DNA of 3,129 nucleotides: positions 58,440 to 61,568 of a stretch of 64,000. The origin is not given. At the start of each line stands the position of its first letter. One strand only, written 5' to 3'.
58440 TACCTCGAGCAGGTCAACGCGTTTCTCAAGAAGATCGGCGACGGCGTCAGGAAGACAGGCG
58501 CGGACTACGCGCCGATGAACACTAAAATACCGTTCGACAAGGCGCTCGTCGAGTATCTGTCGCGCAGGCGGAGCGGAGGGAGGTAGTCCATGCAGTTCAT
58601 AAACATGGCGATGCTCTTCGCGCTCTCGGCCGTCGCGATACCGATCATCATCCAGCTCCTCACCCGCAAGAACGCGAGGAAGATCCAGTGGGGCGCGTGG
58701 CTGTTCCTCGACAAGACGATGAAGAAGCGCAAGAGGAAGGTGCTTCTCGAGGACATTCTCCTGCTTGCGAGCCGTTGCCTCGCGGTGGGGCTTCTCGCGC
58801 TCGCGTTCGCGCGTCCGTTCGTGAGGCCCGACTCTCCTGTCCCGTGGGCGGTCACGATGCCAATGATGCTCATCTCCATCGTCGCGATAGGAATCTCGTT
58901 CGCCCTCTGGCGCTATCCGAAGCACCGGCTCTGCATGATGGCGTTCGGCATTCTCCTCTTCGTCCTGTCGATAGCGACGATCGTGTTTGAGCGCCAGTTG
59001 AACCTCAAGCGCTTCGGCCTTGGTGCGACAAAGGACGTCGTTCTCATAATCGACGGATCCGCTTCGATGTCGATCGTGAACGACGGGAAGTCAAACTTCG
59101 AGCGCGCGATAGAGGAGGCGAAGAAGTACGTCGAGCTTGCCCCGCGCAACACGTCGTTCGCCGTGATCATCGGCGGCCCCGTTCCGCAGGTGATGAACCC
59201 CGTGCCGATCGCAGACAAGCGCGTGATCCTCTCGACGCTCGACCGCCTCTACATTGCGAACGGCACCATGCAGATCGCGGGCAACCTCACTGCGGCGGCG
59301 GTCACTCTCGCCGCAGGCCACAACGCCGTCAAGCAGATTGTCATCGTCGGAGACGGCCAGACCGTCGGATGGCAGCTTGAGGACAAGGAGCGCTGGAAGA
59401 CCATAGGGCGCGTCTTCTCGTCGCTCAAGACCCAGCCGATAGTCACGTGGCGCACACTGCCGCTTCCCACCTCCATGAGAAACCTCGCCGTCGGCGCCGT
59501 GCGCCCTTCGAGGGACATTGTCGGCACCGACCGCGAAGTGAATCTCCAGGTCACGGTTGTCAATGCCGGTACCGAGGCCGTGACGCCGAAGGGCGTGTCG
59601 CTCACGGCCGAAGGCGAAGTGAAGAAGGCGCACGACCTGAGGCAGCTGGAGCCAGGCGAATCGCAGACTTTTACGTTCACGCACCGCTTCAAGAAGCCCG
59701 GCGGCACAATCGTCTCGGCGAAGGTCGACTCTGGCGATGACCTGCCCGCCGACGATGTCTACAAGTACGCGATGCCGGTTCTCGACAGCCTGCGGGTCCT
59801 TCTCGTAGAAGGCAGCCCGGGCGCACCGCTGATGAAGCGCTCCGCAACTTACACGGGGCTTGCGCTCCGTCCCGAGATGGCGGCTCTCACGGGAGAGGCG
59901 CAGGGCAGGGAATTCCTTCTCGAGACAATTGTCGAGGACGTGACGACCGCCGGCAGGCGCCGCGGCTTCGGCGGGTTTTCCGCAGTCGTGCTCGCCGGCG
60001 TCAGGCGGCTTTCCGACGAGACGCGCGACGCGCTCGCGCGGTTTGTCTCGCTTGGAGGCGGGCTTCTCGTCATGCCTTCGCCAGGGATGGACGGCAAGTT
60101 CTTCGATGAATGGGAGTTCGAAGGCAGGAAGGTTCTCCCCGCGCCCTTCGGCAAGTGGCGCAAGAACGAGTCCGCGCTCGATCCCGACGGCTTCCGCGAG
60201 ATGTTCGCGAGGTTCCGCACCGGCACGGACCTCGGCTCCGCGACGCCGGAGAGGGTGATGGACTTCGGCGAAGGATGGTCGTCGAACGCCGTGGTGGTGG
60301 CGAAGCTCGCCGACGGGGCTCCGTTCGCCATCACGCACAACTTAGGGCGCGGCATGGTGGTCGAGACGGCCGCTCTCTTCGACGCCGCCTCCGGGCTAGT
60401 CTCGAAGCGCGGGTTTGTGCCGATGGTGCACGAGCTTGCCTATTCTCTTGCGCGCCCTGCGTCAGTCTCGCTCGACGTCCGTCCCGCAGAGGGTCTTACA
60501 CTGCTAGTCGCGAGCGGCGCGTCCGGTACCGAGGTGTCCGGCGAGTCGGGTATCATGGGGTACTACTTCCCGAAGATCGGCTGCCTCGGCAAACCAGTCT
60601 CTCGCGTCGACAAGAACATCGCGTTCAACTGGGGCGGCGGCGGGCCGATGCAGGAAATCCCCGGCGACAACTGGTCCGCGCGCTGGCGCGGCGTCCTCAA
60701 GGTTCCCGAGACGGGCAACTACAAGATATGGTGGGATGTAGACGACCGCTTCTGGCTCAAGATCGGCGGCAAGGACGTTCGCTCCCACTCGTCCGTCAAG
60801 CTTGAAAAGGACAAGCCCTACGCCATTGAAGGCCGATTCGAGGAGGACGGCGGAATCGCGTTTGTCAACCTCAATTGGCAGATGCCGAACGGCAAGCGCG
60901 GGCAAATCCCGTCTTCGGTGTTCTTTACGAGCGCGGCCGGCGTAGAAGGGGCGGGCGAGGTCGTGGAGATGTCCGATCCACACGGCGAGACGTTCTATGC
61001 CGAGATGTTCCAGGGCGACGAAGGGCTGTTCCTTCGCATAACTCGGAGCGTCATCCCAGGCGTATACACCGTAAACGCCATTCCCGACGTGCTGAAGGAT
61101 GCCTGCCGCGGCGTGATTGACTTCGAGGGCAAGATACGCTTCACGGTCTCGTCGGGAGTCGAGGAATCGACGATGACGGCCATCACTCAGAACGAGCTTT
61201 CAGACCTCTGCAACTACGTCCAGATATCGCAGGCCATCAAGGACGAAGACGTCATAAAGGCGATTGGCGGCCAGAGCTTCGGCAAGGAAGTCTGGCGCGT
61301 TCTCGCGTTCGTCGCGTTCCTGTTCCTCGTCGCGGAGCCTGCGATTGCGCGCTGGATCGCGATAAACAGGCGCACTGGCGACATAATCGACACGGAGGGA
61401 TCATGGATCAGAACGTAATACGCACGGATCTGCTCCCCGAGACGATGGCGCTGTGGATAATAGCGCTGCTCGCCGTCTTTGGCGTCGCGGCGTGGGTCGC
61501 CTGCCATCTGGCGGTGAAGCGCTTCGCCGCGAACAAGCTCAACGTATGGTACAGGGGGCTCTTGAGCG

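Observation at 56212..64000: Bat/MoxR-vWA-type module with unusual domain fusions: FHA-MoxR ATPase, DUF58, BatA-vWA-PA14 giant membrane protein, and a second vWA membrane protein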

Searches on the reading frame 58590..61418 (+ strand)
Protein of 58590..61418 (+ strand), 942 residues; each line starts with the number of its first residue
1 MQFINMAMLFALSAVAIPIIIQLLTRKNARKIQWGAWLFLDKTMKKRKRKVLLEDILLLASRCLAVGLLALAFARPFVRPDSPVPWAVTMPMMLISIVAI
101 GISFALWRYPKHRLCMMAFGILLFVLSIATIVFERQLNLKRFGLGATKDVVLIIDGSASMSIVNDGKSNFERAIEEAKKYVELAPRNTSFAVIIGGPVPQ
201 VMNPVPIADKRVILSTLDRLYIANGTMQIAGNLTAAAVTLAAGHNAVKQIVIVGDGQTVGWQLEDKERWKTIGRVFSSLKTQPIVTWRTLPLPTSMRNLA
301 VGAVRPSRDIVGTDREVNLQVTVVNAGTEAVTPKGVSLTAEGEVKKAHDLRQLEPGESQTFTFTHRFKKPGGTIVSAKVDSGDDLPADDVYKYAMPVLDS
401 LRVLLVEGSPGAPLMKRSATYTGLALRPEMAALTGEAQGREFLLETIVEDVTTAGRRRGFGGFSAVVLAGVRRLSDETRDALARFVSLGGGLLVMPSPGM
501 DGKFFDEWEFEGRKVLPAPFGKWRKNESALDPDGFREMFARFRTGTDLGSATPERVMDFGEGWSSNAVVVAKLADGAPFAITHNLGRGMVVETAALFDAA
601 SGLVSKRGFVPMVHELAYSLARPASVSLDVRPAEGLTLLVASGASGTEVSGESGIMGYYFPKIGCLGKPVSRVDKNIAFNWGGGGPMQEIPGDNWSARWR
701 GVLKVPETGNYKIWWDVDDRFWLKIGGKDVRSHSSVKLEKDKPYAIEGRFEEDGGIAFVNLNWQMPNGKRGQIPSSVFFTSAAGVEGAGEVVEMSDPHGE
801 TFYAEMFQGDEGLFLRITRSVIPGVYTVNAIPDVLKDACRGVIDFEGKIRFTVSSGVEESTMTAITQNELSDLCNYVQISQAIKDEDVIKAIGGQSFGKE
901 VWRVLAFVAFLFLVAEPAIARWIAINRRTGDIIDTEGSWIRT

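Call 10: search_protein_families(library=pfam, proteins=[window:58590-61418:+], max_evalue=0.01)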
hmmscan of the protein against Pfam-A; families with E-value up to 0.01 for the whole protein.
window:58590-61418:+ (942 aa): 5 families
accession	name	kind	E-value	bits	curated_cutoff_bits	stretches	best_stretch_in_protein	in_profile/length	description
PF07691.17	PA14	-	9.6e-16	58.3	24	1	652-774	2-144/147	PA14 domain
PF07584.16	BatA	-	3.2e-12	47.1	25.9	1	1-76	1-77/77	Aerotolerance regulator N-terminal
PF13519.12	VWA_2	-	8.3e-09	36.5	27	1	150-257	1-107/107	von Willebrand factor type A domain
PF07705.17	CARDB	-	5.9e-08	33.3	22.7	1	314-384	18-88/101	CARDB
PF00092.34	VWA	-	1.2e-05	26.1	23.8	1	149-258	1-115/174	von Willebrand factor type A domain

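Call 11: search_protein_families(library=ncbifam, proteins=[window:58590-61418:+], max_evalue=0.01)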
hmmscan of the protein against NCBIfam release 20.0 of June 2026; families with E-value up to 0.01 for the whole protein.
window:58590-61418:+ (942 aa): 2 families
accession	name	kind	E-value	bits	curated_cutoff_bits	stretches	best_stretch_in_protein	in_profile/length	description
TIGR02226.1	two_anch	domain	2.6e-17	62.8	23.05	1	1-81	1-81/82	N-terminal double-transmembrane domain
NF008304.0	PRK11096.1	equivalog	0.00055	18.6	506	1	300-380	133-210/348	L-asparaginase 2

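Call 12: find_encoding_contigs(protein=window:58590-61418:+, flank=10000, max_places=6)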
Protein window:58590-61418:+ (942 aa): 13 contigs read that carry it; 6 places shown.
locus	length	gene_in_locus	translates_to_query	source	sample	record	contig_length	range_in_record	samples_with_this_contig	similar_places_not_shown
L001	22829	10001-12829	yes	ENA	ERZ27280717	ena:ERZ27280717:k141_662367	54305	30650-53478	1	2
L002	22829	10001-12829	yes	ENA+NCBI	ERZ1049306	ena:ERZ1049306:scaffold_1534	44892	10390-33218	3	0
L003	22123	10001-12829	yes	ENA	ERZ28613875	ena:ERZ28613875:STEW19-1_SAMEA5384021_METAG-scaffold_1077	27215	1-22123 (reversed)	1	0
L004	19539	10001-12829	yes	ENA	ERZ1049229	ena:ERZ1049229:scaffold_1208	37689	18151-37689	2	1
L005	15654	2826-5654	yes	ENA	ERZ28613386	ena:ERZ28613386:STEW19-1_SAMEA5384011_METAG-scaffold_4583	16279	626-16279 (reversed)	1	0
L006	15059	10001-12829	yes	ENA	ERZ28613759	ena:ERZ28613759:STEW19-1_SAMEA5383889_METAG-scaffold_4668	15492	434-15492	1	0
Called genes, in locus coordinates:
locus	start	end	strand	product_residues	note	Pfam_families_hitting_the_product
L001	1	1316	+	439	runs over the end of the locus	PF00919:UPF0004, PF04055:Radical_SAM, PF01938:TRAM (weak)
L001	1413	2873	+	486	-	PF01408:GFO_IDH_MocA, PF19051:GFO_IDH_MocA_C2 (faint), PF22725:GFO_IDH_MocA_C3 (faint)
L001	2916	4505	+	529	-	PF01261:AP_endonuc_2, PF06439:3keto-disac_hyd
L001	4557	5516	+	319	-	PF13793:Pribosyltran_N, PF00156:Pribosyltran, PF14572:Pribosyl_synth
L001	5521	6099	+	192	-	PF01195:Pept_tRNA_hydro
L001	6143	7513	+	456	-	PF00291:PALP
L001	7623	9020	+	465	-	PF16697:Yop-YscD_cpl, PF00498:FHA, PF20030:bpMoxR, PF07726:AAA_3, PF07728:AAA_5, PF17863:AAA_lid_2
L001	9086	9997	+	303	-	PF01882:DUF58, PF13519:VWA_2 (weak)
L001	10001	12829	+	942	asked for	PF07584:BatA, PF00092:VWA (weak), PF13519:VWA_2, PF07705:CARDB, PF07691:PA14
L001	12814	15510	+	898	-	-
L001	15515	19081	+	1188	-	-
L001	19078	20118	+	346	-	PF13243:SQHop_cyclase_C (weak)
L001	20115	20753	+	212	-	PF13521:AAA_28, PF13671:AAA_33 (weak), PF02223:Thymidylate_kin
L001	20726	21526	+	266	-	PF13177:DNA_pol3_delta2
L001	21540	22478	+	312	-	PF01261:AP_endonuc_2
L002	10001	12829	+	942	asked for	PF07584:BatA, PF00092:VWA (weak), PF13519:VWA_2, PF07705:CARDB, PF07691:PA14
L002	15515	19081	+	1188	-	-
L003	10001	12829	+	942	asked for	PF07584:BatA, PF00092:VWA (weak), PF13519:VWA_2, PF07705:CARDB, PF07691:PA14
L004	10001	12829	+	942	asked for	PF07584:BatA, PF00092:VWA (weak), PF13519:VWA_2, PF07705:CARDB, PF07691:PA14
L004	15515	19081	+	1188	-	-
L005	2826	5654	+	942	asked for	PF07584:BatA, PF00092:VWA (weak), PF13519:VWA_2, PF07705:CARDB, PF07691:PA14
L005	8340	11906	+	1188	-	-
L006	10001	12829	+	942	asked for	PF07584:BatA, PF00092:VWA (weak), PF13519:VWA_2, PF07705:CARDB, PF07691:PA14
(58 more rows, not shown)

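Call 14: search_protein_families(library=pfam, proteins=[L001:12814-15510:+, L001:15515-19081:+, L001:19078-20118:+], max_evalue=1)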
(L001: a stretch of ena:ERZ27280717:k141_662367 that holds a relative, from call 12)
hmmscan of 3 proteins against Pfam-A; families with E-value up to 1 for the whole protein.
L001:12814-15510:+ (898 aa): 6 families
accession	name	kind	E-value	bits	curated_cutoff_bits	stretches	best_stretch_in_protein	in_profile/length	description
PF24157.1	DUF7408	-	0.0047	17.4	27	1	484-551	36-96/174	Domain of unknown function (DUF7408)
PF05762.20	VWA_CoxE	-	0.04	13.8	26.4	0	238-279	122-165/222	VWA domain containing CoxE-like protein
PF13519.12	VWA_2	-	0.15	13.1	27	0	245-273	75-106/107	von Willebrand factor type A domain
PF17853.6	GGDEF_2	-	0.17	12.6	24.5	0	629-701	26-95/116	GGDEF-like domain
PF01169.24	GDT1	-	0.68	10.8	27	1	78-123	28-74/75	Divalent cation/proton antiporter GDT1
PF19814.4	DUF6297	-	0.81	8.9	29.8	0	1-131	41-167/375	Family of unknown function (DUF6297)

L001:15515-19081:+ (1188 aa): 1 family
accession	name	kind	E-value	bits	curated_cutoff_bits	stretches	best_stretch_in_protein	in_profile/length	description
PF13779.11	DUF4175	-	0.00015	20.4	27.3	1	275-435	178-319/825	Domain of unknown function (DUF4175)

L001:19078-20118:+ (346 aa): 5 families
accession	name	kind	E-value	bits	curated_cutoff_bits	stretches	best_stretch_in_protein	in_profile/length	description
PF13243.12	SQHop_cyclase_C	-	8e-08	32.1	26.1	1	80-214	156-282/319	Squalene-hopene cyclase C-terminal domain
PF13249.12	SQHop_cyclase_N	-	0.0025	17.5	26.2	1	141-207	49-105/291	Squalene-hopene cyclase N-terminal domain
PF09492.16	Pec_lyase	-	0.0064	16.2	22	0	27-53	57-83/292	Pectic acid lyase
PF05147.19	LANC_like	-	0.077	12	23.2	0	66-109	170-215/350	Lanthionine synthetase C-like protein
PF01122.25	Cobalamin_bind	-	0.09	12.2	25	0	57-105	182-232/317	Eukaryotic cobalamin-binding protein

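Call 15: search_protein_families(library=ncbifam, proteins=[L001:12814-15510:+, L001:15515-19081:+, L001:19078-20118:+], max_evalue=1)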
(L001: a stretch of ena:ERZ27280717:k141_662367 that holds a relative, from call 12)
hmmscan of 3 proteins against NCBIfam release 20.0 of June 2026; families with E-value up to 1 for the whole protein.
L001:12814-15510:+ (898 aa): 1 family
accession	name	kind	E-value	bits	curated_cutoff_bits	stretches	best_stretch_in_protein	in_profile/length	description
NF003332.0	PRK04342.1-1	equivalog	0.0061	15.6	538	1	414-461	244-292/363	DNA topoisomerase IV subunit A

L001:15515-19081:+ (1188 aa): 0 families

L001:19078-20118:+ (346 aa): 5 families
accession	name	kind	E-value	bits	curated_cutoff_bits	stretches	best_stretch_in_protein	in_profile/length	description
TIGR01787.1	squalene_cyclas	subfamily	8.5e-10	37.9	322.7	2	83-215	459-586/622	squalene/oxidosqualene cyclases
NF053823.1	SCO2321_fam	equivalog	4.8e-06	25.7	300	1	151-226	127-206/405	SCO2321 family membrane protein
TIGR01507.1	hopene_cyclase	equivalog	1e-05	24.2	431.1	2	82-209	473-594/640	squalene--hopene cyclase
TIGR03463.1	osq_cycl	subfamily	1.5e-05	23.5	851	1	5-79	449-525/634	2,3-oxidosqualene cyclase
NF008825.0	PRK11875.1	equivalog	0.55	10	55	0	10-30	10-29/31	photosystem II reaction center protein T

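Call 21: find_homologous_proteins(query=window:58590-61418:+, max_evalue=0.00001)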
Query window:58590-61418:+ (942 aa): 189 proteins with E <= 0.00001 among 8000 candidates; the best 120 are listed.
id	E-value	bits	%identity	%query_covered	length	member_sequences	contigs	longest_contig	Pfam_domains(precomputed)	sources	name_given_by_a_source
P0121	0.0e+0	2092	98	100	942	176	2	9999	PF07691.18,PF00092.35,PF13519.13,PF07705.18,PF07584.17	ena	-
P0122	0.0e+0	1995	92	100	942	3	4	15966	PF07691.18,PF00092.35,PF13519.13,PF07705.18,PF07584.17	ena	-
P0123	0.0e+0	1936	89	100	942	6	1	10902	PF07691.18,PF00092.35,PF13519.13,PF07705.18,PF07584.17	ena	-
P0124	0.0e+0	1929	89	100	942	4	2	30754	PF07691.18,PF00092.35,PF13519.13,PF07705.18,PF07584.17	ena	-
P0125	0.0e+0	1909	88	100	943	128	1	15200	PF07691.18,PF00092.35,PF13519.13,PF07705.18,PF07584.17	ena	-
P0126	0.0e+0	1726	80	100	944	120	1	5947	PF07691.18,PF00092.35,PF13519.13,PF07705.18,PF07584.17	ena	-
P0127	0.0e+0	1722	79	100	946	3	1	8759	PF07691.18,PF13519.13,PF07705.18,PF07584.17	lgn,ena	-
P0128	0.0e+0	1707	79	100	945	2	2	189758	PF07691.18,PF13519.13,PF07705.18,PF07584.17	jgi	-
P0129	0.0e+0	1676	78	100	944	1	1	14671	PF07691.18,PF13519.13,PF07705.18,PF07584.17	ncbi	-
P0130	0.0e+0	1629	75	100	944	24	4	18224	PF07691.18,PF00092.35,PF13519.13,PF07705.18,PF07584.17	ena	-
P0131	0.0e+0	1547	72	100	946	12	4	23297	PF07691.18,PF13519.13,PF07705.18,PF07584.17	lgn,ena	-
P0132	0.0e+0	1532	72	100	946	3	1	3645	PF07691.18,PF13519.13,PF07705.18,PF07584.17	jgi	jgi:hypothetical protein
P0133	0.0e+0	1528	71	100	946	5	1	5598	PF07691.18,PF13519.13,PF07584.17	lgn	-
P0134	0.0e+0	1470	69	100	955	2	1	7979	PF07691.18,PF10528.15,PF13519.13,PF07705.18,PF07584.17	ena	-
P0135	0.0e+0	1466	68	100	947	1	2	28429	PF07691.18,PF00092.35,PF13519.13,PF07705.18,PF07584.17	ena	-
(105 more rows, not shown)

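Call 24: find_homologous_proteins(query=L001:12814-15510:+, max_evalue=0.00001)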
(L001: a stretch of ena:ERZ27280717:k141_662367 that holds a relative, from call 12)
Query L001:12814-15510:+ (898 aa): 863 proteins with E <= 0.00001 among 8000 candidates; the best 120 are listed.
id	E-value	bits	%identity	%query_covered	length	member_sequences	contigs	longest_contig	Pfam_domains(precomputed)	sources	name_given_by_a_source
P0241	0.0e+0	2035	99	100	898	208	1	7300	-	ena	-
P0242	0.0e+0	1881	91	100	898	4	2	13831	-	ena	-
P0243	0.0e+0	1859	90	100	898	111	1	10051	-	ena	-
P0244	0.0e+0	1840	89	100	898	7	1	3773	-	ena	-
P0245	0.0e+0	1833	89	100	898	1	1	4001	-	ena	-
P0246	0.0e+0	1718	83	100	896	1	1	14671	-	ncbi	-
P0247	0.0e+0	1706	82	100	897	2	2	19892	-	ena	-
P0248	0.0e+0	1697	82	100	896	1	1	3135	-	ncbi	-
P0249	0.0e+0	1685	81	100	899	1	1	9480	-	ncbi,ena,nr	ncbi:MAG: VWA domain-containing protein [Kiritimatiellae bacterium]|nr:VWA domain-containing protein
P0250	0.0e+0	1681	82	100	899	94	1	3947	-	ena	-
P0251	0.0e+0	1675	81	100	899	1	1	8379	-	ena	-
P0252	0.0e+0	1657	79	100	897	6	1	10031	-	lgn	-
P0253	0.0e+0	1613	77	100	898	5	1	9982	-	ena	-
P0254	0.0e+0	1602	76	100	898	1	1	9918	-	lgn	-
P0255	0.0e+0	1602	76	100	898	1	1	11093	-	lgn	-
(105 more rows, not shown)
